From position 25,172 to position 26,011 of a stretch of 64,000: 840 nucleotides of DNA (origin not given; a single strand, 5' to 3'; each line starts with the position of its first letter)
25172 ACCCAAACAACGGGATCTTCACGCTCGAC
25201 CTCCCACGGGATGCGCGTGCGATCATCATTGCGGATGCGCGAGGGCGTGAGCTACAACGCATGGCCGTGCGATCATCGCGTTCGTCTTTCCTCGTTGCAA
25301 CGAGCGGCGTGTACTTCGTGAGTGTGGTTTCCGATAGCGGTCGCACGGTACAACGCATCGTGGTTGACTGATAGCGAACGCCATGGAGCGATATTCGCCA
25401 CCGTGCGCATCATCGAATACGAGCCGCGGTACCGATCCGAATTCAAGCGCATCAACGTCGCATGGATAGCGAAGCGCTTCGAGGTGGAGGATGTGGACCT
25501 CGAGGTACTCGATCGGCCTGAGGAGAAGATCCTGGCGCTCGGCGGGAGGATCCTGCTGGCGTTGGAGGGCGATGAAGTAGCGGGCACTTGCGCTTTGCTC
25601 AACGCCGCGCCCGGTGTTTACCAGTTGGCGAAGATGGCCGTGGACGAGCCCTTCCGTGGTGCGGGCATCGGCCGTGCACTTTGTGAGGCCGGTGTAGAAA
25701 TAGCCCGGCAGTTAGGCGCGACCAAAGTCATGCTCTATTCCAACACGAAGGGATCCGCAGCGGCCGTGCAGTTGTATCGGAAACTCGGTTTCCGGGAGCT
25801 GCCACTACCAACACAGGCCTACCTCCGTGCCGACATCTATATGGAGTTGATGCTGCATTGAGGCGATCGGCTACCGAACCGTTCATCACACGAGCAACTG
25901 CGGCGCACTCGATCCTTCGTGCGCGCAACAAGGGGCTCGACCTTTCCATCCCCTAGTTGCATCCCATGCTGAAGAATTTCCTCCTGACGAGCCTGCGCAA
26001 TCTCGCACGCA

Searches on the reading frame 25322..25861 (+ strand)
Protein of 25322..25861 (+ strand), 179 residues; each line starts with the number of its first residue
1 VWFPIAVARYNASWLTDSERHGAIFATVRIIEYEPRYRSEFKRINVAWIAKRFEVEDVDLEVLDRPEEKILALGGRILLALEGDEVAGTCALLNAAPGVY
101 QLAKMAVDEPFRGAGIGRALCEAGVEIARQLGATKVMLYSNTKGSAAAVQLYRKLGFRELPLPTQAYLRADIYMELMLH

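Call 79: search_protein_families(library=pfam, proteins=[window:25322-25861:+], max_evalue=0.0001)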
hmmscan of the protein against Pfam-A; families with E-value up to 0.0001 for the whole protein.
window:25322-25861:+ (179 aa): 3 families
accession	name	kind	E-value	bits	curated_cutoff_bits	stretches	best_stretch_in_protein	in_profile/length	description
PF00583.31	Acetyltransf_1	-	5.6e-16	59.3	20.7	1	67-157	25-116/116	Acetyltransferase (GNAT) family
PF13508.13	Acetyltransf_7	-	5.3e-14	52.8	27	1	75-159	3-84/84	Acetyltransferase (GNAT) domain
PF13673.13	Acetyltransf_10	-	7.8e-09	36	23.6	1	74-163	30-113/128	Acetyltransferase (GNAT) domain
